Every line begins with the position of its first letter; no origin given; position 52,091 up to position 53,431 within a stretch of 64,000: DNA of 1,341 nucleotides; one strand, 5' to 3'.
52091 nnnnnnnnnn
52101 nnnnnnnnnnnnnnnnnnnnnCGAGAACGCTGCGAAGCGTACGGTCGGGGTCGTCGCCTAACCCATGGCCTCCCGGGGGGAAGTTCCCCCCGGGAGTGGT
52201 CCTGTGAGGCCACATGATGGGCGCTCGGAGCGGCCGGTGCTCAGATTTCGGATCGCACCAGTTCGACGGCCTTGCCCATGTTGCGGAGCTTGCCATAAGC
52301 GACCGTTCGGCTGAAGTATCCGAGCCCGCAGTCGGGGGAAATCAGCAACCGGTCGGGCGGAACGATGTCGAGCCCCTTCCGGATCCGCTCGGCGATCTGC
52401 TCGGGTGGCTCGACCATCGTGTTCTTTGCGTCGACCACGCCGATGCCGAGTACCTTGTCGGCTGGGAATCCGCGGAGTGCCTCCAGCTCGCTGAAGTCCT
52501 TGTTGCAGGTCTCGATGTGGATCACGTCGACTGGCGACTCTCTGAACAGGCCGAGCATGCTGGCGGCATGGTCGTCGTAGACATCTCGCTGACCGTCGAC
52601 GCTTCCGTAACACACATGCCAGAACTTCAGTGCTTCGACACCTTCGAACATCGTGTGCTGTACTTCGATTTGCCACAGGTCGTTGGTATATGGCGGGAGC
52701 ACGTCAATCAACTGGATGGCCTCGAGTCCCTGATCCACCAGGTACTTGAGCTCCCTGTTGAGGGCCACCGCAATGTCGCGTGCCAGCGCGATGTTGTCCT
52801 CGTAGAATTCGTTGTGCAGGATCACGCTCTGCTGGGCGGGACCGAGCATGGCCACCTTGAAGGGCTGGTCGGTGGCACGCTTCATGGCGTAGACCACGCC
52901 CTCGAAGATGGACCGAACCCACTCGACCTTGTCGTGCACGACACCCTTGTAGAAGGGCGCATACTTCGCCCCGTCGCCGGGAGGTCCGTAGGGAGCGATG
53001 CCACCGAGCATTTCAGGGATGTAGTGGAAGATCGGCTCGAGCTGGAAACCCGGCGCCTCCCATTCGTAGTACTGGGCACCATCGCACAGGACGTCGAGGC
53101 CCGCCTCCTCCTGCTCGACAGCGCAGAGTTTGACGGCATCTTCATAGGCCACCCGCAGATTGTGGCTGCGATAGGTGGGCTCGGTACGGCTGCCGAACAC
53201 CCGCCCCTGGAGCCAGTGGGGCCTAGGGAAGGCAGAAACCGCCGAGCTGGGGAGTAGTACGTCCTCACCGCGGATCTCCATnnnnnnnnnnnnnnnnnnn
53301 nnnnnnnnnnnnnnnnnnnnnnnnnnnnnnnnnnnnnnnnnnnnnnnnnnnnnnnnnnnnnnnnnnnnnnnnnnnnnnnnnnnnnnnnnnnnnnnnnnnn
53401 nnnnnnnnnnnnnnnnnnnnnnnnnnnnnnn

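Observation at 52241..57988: Two divergent MetE-like zinc alkyltransferase paralogues head the two operons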

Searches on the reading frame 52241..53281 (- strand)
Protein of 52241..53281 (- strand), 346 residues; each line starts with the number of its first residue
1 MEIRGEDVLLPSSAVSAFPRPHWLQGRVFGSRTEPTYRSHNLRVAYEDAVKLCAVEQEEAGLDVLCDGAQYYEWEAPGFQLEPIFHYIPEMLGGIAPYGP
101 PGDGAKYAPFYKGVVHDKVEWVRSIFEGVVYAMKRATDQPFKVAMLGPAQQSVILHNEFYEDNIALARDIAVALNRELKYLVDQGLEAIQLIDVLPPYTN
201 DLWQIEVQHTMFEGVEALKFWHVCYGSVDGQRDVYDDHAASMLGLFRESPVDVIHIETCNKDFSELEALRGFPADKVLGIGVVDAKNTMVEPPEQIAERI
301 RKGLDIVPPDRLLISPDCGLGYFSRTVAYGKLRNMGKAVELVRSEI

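Call 8: search_protein_families(library=pfam, proteins=[window:52241-53281:-])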
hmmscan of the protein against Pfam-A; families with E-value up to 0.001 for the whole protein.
window:52241-53281:- (346 aa): 1 family
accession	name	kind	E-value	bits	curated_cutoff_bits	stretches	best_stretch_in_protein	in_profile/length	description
PF01717.24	Meth_synt_2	-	3.3e-21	76.4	21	1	42-339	32-322/324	Cobalamin-independent synthase, Catalytic domain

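Call 15: find_homologous_proteins(query=window:52241-53281:-, max_evalue=1e-10)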
Query window:52241-53281:- (346 aa): 370 proteins with E <= 1e-10 among 4038 candidates; the best 120 are listed.
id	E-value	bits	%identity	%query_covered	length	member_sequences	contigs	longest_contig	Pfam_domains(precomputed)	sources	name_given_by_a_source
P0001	8.3e-236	800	100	100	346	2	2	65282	PF01717.25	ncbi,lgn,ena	ncbi:MAG: hypothetical protein ACFCVC_01490 [Acidimicrobiia bacterium]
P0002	2.5e-196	670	79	100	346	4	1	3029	PF01717.25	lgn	-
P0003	7.9e-194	662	81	100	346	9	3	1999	PF01717.25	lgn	-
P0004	9.9e-194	661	82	100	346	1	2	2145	PF01717.25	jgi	jgi:5-methyltetrahydropteroyltriglutamate--homocysteine methyltransferase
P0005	9.7e-182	622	77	99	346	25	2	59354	PF01717.25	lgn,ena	-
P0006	1.4e-181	621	76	99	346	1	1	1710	PF01717.25,PF08267.19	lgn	-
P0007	1.2e-180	618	77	100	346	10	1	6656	PF01717.25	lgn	-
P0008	1.4e-180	618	77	100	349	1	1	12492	PF01717.25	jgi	jgi:5-methyltetrahydropteroyltriglutamate--homocysteine methyltransferase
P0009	3.4e-180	617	76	100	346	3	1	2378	PF01717.25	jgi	jgi:5-methyltetrahydropteroyltriglutamate--homocysteine methyltransferase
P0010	9.4e-180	615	75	100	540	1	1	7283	PF02780.26,PF01717.25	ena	-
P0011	1.2e-179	615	76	99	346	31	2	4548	PF01717.25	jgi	-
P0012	2.2e-179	614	76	99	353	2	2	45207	PF01717.25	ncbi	ncbi:MAG: hypothetical protein AB7J32_16290 [Pseudonocardia sp.]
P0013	2.3e-179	614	75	100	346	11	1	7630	PF01717.25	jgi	jgi:5-methyltetrahydropteroyltriglutamate--homocysteine methyltransferase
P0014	7.0e-179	612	75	100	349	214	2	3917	PF01717.25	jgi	jgi:5-methyltetrahydropteroyltriglutamate--homocysteine methyltransferase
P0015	1.6e-178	611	76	100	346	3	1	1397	PF01717.25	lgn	-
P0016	1.8e-178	611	75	100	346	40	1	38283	PF01717.25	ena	-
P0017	3.7e-178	610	75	100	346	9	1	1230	PF01717.25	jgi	-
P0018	3.9e-178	610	74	100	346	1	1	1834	PF01717.25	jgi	jgi:5-methyltetrahydropteroyltriglutamate--homocysteine methyltransferase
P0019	7.2e-178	609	75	100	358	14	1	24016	PF01717.25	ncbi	ncbi:MAG: methionine synthase [Vulcanimicrobiaceae bacterium]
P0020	2.4e-177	607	73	100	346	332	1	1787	PF01717.25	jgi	jgi:5-methyltetrahydropteroyltriglutamate--homocysteine methyltransferase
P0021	5.0e-177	606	74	100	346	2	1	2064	PF01717.25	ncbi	-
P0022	9.5e-177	605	73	100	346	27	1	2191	PF01717.25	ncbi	-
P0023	1.1e-176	605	74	100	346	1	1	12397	PF01717.25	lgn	-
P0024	1.3e-176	605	73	100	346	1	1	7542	PF01717.25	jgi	jgi:5-methyltetrahydropteroyltriglutamate--homocysteine methyltransferase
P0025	1.4e-176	605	74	100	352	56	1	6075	PF01717.25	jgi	jgi:5-methyltetrahydropteroyltriglutamate--homocysteine methyltransferase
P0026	3.6e-176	604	73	100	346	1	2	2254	PF01717.25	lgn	-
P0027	4.6e-176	603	74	100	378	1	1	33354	PF01717.25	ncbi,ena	-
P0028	6.7e-176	603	72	100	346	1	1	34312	PF01717.25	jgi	jgi:5-methyltetrahydropteroyltriglutamate--homocysteine methyltransferase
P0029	1.5e-175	601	75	100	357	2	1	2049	PF01717.25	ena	-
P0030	2.0e-175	601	73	100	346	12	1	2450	PF01717.25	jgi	jgi:5-methyltetrahydropteroyltriglutamate--homocysteine methyltransferase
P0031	2.4e-175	601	73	100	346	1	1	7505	PF01717.25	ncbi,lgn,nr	ncbi:MAG: hypothetical protein GEU97_24240 [Actinophytocola sp.]|nr:hypothetical protein [Actinophyt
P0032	4.5e-175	600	73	99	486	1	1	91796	PF01717.25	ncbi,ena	-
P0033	7.0e-175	599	73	100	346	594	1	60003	PF01717.25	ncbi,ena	-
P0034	9.9e-175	599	73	100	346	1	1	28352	PF01717.25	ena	-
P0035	9.9e-175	599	73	100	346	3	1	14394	PF01717.25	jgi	jgi:5-methyltetrahydropteroyltriglutamate--homocysteine methyltransferase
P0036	1.2e-174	599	72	100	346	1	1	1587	PF01717.25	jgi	jgi:5-methyltetrahydropteroyltriglutamate--homocysteine methyltransferase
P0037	1.2e-174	598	74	100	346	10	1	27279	PF01717.25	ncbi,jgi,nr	ncbi:MAG TPA: hypothetical protein VMT69_15285 [Kineosporiaceae bacterium]|nr:hypothetical protein [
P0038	1.3e-174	598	74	100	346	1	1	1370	PF01717.25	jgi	jgi:5-methyltetrahydropteroyltriglutamate--homocysteine methyltransferase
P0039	5.1e-174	596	72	100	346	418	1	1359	PF01717.25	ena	-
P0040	5.5e-174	596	73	100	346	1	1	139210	PF01717.25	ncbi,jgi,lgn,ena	-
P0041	7.1e-174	596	72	100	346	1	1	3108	PF01717.25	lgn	-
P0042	1.4e-173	595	73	100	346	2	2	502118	PF01717.25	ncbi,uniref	ncbi:hypothetical protein ACOACQ_18580 [Nocardioides sp. CPCC 206347]|uniref:hypothetical protein n=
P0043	2.6e-173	594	74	100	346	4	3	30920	PF01717.25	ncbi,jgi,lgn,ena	-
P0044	4.0e-173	593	72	100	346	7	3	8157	PF01717.25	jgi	jgi:5-methyltetrahydropteroyltriglutamate--homocysteine methyltransferase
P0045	5.3e-173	593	72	100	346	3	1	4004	PF01717.25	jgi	jgi:5-methyltetrahydropteroyltriglutamate--homocysteine methyltransferase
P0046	6.3e-173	593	73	100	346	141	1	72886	PF01717.25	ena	-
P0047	6.8e-173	593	71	100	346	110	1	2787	PF01717.25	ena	-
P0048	7.9e-173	593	73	100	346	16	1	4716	PF01717.25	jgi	jgi:5-methyltetrahydropteroyltriglutamate--homocysteine methyltransferase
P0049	9.3e-173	592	72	100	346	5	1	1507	PF01717.25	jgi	jgi:5-methyltetrahydropteroyltriglutamate--homocysteine methyltransferase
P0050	1.2e-172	592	73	100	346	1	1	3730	PF01717.25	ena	-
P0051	1.5e-172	592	73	100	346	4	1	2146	PF01717.25,PF08267.19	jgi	-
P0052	1.8e-172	591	72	100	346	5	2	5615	PF01717.25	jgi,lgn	jgi:5-methyltetrahydropteroyltriglutamate--homocysteine methyltransferase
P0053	1.8e-172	591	73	100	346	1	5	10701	PF01717.25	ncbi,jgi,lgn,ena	jgi:5-methyltetrahydropteroyltriglutamate--homocysteine methyltransferase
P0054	2.2e-172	591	72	100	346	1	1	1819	PF01717.25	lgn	-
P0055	3.1e-172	591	71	100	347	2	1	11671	PF01717.25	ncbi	-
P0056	3.8e-172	590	73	100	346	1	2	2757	PF01717.25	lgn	-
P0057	4.8e-172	590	73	100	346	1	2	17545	PF01717.25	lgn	-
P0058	9.3e-172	589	71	100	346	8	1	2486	PF01717.25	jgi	jgi:5-methyltetrahydropteroyltriglutamate--homocysteine methyltransferase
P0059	1.2e-171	589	73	100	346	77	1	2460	PF01717.25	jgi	jgi:5-methyltetrahydropteroyltriglutamate--homocysteine methyltransferase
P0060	1.2e-171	589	73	100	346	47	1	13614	PF01717.25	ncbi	ncbi:MAG: hypothetical protein ACR2KN_01610 [Geodermatophilaceae bacterium]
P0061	1.3e-171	589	73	100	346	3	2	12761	PF01717.25,PF08267.19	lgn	-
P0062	1.5e-171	588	71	100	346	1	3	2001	PF01717.25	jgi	jgi:5-methyltetrahydropteroyltriglutamate--homocysteine methyltransferase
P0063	3.2e-171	587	73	100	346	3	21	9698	PF01717.25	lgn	-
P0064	7.3e-171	586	72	100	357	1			PF01717.25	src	-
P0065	1.5e-170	585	72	100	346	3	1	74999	PF01717.25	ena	-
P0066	1.6e-170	585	73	100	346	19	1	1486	PF01717.25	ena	-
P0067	2.0e-170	585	73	96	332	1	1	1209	PF01717.25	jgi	jgi:5-methyltetrahydropteroyltriglutamate--homocysteine methyltransferase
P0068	2.8e-170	584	72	100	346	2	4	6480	PF01717.25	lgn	-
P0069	3.4e-170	584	72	100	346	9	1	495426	PF01717.25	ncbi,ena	-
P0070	1.7e-169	582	71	100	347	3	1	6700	PF01717.25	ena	-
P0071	7.4e-169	579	73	100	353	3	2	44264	PF01717.25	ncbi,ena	-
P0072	7.9e-169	579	70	100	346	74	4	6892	PF01717.25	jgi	jgi:5-methyltetrahydropteroyltriglutamate--homocysteine methyltransferase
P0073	1.2e-168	579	71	100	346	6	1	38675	PF01717.25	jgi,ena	-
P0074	1.3e-168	579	69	100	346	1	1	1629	PF01717.25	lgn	-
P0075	1.9e-168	578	72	100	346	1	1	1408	PF01717.25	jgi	jgi:5-methyltetrahydropteroyltriglutamate--homocysteine methyltransferase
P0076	2.1e-168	578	72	100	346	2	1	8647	PF01717.25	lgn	-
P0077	2.9e-168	577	72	100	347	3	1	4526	PF01717.25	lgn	-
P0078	7.2e-168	576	72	100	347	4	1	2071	PF01717.25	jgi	jgi:5-methyltetrahydropteroyltriglutamate--homocysteine methyltransferase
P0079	7.9e-168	576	71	100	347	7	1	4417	PF01717.25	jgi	jgi:5-methyltetrahydropteroyltriglutamate--homocysteine methyltransferase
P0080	8.0e-168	576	71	100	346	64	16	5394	PF01717.25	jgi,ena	-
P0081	1.1e-167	576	71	100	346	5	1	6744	PF01717.25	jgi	jgi:5-methyltetrahydropteroyltriglutamate--homocysteine methyltransferase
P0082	2.0e-167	575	72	100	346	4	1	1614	PF01717.25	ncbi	-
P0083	5.2e-167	573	72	100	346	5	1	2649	PF01717.25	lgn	-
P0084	6.0e-167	573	69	100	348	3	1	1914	PF01717.25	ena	-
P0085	9.6e-167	572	70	100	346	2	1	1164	PF01717.25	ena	-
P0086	1.1e-166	572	71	100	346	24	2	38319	PF01717.25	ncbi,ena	-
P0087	2.8e-166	571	70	100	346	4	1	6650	PF01717.25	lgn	-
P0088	3.8e-166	571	70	100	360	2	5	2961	PF01717.25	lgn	-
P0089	4.3e-166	570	71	100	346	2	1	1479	PF01717.25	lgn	-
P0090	1.1e-165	569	71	100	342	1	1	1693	PF01717.25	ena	-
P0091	1.2e-165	569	71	100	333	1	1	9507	PF01717.25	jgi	-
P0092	1.4e-165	569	71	100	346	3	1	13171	PF01717.25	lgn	-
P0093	1.4e-165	569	71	100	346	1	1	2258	PF01717.25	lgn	-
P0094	2.5e-165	568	68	100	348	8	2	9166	PF01717.25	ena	-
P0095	3.4e-165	567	71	100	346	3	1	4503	PF01717.25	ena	-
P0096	3.4e-165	567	72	100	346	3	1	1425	PF01717.25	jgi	-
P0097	4.4e-165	567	71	100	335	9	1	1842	PF01717.25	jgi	-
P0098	3.3e-164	564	70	100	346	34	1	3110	PF01717.25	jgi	jgi:5-methyltetrahydropteroyltriglutamate--homocysteine methyltransferase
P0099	3.4e-164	564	71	100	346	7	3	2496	PF01717.25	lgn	-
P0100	5.2e-164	564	68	100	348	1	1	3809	PF01717.25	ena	-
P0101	6.3e-164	563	70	100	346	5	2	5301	PF01717.25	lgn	-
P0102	1.6e-163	562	69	100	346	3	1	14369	PF01717.25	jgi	jgi:5-methyltetrahydropteroyltriglutamate--homocysteine methyltransferase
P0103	4.1e-163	561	69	100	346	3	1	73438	PF01717.25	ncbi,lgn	-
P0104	4.5e-163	560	71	100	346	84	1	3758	PF01717.25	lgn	-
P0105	1.9e-162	558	71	100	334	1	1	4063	PF01717.25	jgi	jgi:5-methyltetrahydropteroyltriglutamate--homocysteine methyltransferase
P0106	5.0e-162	557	69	100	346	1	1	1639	PF01717.25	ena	-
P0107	1.2e-161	556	71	97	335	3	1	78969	PF01717.25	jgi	jgi:5-methyltetrahydropteroyltriglutamate--homocysteine methyltransferase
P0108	5.3e-158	544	66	100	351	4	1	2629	PF01717.25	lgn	-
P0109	7.9e-154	530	68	100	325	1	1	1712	PF01717.25,PF08267.19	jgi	jgi:5-methyltetrahydropteroyltriglutamate--homocysteine methyltransferase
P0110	1.6e-153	529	64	100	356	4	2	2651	PF01717.25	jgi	-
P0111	8.8e-153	527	64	100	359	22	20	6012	PF01717.25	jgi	jgi:5-methyltetrahydropteroyltriglutamate--homocysteine methyltransferase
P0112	1.5e-152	526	64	100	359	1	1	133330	PF01717.25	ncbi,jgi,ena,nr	ncbi:MAG: cobalamin-independent methionine synthase II family protein [Solirubrobacterales bacterium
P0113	4.7e-152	524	73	88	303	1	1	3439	PF01717.25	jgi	-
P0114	5.6e-152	524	68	100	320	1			PF01717.25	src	-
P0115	9.9e-152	523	65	100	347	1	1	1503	PF01717.25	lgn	-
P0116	5.1e-151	521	67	100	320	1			PF01717.25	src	-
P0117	1.1e-150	520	64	100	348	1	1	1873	PF01717.25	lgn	-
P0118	1.9e-150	519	64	100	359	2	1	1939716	PF01717.25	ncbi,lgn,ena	-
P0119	3.0e-147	508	74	84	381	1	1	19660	PF01717.25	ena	-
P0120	4.8e-147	508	63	100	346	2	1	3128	PF01717.25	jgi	jgi:5-methyltetrahydropteroyltriglutamate--homocysteine methyltransferase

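Call 17: find_encoding_contigs(protein=P0042, flank=10000, max_places=2)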
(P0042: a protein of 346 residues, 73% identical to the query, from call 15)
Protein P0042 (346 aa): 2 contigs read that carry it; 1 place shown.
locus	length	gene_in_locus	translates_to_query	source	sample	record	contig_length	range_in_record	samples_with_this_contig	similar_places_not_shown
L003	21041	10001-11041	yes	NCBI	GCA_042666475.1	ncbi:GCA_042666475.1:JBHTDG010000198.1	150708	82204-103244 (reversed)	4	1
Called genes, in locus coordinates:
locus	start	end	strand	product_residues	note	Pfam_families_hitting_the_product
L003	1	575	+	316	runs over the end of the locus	PF24830:DUF7714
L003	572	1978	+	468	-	PF00206:Lyase_1, PF10397:ADSL_C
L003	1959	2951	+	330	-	PF00291:PALP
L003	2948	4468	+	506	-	PF00206:Lyase_1, PF14698:ASL_C2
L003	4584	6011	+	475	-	PF00171:Aldedh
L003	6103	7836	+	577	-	PF17853:GGDEF_2, PF13556:HTH_30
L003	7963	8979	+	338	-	PF00676:E1_dh, PF13292:DXP_synthase_N (weak)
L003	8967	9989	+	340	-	PF02779:Transket_pyr, PF02780:Transketolase_C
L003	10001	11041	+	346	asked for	PF01717:Meth_synt_2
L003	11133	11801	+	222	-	PF14417:MEDS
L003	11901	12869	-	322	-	PF01933:CofD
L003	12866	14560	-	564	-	PF01590:GAF, PF13185:GAF_2, PF00989:PAS (weak), PF08448:PAS_4, PF13188:PAS_8 (faint), PF13426:PAS_9, PF00512:HisKA, PF02518:HATPase_c, +1 more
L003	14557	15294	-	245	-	PF00072:Response_reg, PF00486:Trans_reg_C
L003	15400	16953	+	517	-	PF00501:AMP-binding, PF13193:AMP-binding_C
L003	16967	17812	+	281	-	PF00881:Nitroreductase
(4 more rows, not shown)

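Call 18: find_encoding_contigs(protein=P0118, flank=10000, max_places=2)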
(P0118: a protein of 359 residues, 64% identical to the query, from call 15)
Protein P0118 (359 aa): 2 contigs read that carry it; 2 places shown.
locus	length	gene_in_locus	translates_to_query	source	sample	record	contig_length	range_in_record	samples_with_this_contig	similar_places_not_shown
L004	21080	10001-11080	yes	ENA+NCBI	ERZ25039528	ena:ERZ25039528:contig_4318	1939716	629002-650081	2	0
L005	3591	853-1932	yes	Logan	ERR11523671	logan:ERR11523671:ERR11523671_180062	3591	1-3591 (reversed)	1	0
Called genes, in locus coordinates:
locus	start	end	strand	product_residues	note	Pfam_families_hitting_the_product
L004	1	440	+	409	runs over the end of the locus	PF00368:HMG-CoA_red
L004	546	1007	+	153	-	-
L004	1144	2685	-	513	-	PF00206:Lyase_1, PF14698:ASL_C2 (weak)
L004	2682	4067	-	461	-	PF00206:Lyase_1, PF10397:ADSL_C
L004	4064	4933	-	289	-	PF24830:DUF7714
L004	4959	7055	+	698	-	PF01590:GAF, PF13185:GAF_2, PF13492:GAF_3, PF17853:GGDEF_2, PF13556:HTH_30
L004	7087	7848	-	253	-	PF00106:adh_short, PF01370:Epimerase (weak), PF08659:KR, PF13561:adh_short_C2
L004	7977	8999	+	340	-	PF00676:E1_dh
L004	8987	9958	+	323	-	PF02779:Transket_pyr, PF02780:Transketolase_C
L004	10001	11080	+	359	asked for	PF01717:Meth_synt_2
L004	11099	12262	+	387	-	PF00364:Biotin_lipoyl, PF02817:E3_binding, PF00198:2-oxoacid_dh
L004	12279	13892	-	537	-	PF07992:Pyr_redox_2, PF12831:FAD_oxidored (faint), PF13738:Pyr_redox_3, PF00070:Pyr_redox, PF02852:Pyr_redox_dim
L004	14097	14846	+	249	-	PF00106:adh_short, PF08659:KR, PF13561:adh_short_C2, PF23441:SDR (weak)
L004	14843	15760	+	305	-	PF01144:CoA_trans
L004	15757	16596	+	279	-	PF01144:CoA_trans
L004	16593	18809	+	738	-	PF02629:CoA_binding, PF13380:CoA_binding_2, PF13607:Succ_CoA_lig, PF19045:Ligase_CoA_2, PF13549:ATP-grasp_5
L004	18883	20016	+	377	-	PF01717:Meth_synt_2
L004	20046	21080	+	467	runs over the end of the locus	PF00171:Aldedh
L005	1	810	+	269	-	?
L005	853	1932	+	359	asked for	PF01717:Meth_synt_2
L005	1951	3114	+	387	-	PF00364:Biotin_lipoyl, PF02817:E3_binding, PF00198:2-oxoacid_dh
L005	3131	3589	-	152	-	?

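Call 20: find_encoding_contigs(protein=P0001, flank=10000, max_places=3)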
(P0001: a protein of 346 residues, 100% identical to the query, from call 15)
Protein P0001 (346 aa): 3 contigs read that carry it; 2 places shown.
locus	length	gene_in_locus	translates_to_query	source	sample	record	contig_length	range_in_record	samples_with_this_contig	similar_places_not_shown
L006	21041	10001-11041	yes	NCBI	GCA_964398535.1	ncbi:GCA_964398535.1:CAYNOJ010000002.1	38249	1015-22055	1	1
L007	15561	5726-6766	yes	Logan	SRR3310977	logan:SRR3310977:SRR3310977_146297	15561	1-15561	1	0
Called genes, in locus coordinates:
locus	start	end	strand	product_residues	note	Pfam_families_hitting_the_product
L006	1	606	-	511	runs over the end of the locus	PF00206:Lyase_1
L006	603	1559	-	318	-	PF00291:PALP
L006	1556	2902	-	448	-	PF00206:Lyase_1, PF10397:ADSL_C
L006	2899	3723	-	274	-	PF24830:DUF7714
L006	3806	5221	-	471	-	PF00171:Aldedh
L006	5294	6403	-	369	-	PF01717:Meth_synt_2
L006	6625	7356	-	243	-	PF00106:adh_short, PF13561:adh_short_C2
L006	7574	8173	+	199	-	PF14417:MEDS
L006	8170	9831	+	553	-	PF17853:GGDEF_2, PF13556:HTH_30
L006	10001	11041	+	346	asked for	PF01717:Meth_synt_2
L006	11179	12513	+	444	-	PF00890:FAD_binding_2 (faint), PF01262:AlaDh_PNT_C (faint), PF01266:DAO (faint), PF03486:HI0933_like (faint), PF07992:Pyr_redox_2, PF13738:Pyr_redox_3, PF00070:Pyr_redox, PF02852:Pyr_redox_dim, +3 more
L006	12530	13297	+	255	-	PF00106:adh_short, PF08659:KR, PF23441:SDR, PF13561:adh_short_C2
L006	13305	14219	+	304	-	PF01144:CoA_trans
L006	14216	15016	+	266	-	PF01144:CoA_trans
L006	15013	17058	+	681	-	PF02629:CoA_binding, PF13380:CoA_binding_2, PF13607:Succ_CoA_lig, PF19045:Ligase_CoA_2 (faint), PF13549:ATP-grasp_5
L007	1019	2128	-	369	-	PF01717:Meth_synt_2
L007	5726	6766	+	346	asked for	PF01717:Meth_synt_2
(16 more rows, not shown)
